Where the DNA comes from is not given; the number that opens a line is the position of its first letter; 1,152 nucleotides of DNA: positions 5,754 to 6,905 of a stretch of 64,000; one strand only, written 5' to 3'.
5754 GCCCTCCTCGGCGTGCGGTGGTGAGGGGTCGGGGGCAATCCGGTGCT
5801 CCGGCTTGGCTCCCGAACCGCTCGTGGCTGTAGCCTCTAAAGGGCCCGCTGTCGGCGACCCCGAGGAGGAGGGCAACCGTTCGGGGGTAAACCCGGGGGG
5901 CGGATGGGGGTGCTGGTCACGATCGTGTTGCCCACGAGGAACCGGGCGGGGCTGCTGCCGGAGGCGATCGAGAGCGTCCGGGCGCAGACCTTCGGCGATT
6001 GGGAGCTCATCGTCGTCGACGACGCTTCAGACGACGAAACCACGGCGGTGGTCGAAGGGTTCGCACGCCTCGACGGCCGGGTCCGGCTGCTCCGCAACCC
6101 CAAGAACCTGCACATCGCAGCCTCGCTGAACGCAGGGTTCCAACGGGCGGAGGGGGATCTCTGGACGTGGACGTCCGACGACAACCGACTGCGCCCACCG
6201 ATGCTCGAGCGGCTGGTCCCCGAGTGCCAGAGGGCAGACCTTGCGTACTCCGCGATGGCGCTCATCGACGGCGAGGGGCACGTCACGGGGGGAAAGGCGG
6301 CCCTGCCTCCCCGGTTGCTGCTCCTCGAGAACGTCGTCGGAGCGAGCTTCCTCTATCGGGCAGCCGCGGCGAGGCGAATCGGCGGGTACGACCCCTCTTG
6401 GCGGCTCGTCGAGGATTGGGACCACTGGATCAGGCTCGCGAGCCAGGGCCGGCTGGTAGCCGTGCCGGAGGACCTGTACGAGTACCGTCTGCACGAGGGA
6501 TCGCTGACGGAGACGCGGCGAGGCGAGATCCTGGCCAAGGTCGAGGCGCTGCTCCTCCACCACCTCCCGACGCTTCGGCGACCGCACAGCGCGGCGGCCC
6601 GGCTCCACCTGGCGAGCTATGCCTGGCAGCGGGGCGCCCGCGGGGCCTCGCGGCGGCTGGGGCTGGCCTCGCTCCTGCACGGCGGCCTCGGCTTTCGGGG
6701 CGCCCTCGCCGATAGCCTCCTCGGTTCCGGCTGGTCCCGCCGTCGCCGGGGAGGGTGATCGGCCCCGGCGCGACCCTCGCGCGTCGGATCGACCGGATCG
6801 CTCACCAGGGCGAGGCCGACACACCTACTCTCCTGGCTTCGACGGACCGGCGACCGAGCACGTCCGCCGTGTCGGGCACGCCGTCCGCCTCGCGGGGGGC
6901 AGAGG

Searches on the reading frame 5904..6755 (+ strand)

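Call 21: search_protein_families(library=pfam, proteins=[window:5904-6755:+], max_evalue=0.001)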
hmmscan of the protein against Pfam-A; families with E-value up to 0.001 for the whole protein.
window:5904-6755:+ (284 aa): 3 families
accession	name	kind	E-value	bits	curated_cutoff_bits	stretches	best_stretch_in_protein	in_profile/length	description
PF00535.33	Glycos_transf_2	-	1.3e-28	100.5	23.3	1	6-117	1-112/168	Glycosyl transferase family 2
PF10111.15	Glyco_tranf_2_2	-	1.1e-10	41.9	27.3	1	8-105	3-103/276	Glycosyltransferase like family 2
PF13641.12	Glyco_tranf_2_3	-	3e-10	41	27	1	5-106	3-109/230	Glycosyltransferase like family 2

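Call 54: search_protein_families(library=ncbifam, proteins=[window:5904-6755:+], max_evalue=0.001)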
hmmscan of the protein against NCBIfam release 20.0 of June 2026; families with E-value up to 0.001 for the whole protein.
window:5904-6755:+ (284 aa): 19 families
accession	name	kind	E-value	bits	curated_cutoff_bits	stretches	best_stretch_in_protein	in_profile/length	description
NF053739.1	GlytfEpsEBac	equivalog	4.2e-21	75.1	450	1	5-200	3-208/265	glycosyltransferase EpsE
NF047683.1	TeichurnBiosyTuaG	equivalog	2.2e-19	70.1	400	1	4-204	7-213/252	teichuronic acid biosynthesis protein TuaG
TIGR03965.1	mycofact_glyco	equivalog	1.1e-17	64.1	280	1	5-118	76-189/467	mycofactocin biosynthesis glycosyltransferase MftF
NF041875.1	EPS_EpsD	equivalog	5.5e-16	58.9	370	1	5-103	1-99/325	exopolysaccharide biosynthesis glycosyltransferase EpsD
NF050050.1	ProtGlycPglI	equivalog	4.1e-15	56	500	1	5-125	4-125/306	GalNAc(5)-diNAcBac-PP-undecaprenol beta-1,3-glucosyltransferase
NF007482.0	PRK10073.1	equivalog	1.1e-13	51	423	1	5-113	8-115/334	glycosyltransferase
TIGR04283.1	glyco_like_mftF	equivalog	7e-11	42.1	182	1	6-191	2-182/221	TIGR04283 family arsenosugar biosynthesis glycosyltransferase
NF041394.1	GtaseAglG_Halo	equivalog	1.9e-10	40.5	440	1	1-112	1-111/304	glucosyl-dolichyl phosphate glucuronosyltransferase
NF007453.0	PRK10018.1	equivalog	2.8e-10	40.3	382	1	4-108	7-111/280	colanic acid biosynthesis glycosyltransferase WcaA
TIGR04017.1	WcaA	equivalog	3.4e-10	40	495.75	1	4-106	6-108/279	colanic acid biosynthesis glycosyltransferase WcaA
TIGR03937.1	PgaC_IcaA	equivalog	4.8e-10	39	422.3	1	4-88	46-130/407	poly-beta-1,6-N-acetyl-D-glucosamine synthase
NF047588.1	GlcsyltransPgfSStrep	equivalog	3.2e-08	33.1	500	1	23-106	25-108/308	glycosyltransferase PgfS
TIGR03469.1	HpnB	hypoth_equivalog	1.3e-07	31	379.25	1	5-63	46-108/386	hopene-associated glycosyltransferase HpnB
NF038302.1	EPS_HpsE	equivalog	7.4e-07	28.4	300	1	5-94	3-97/307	hormogonium polysaccharide biosynthesis glycosyltransferase HpsE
NF038299.1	EPS_HpsN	equivalog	1.5e-06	27.4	425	1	4-103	2-101/317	hormogonium polysaccharide biosynthesis glycosyltransferase HpsN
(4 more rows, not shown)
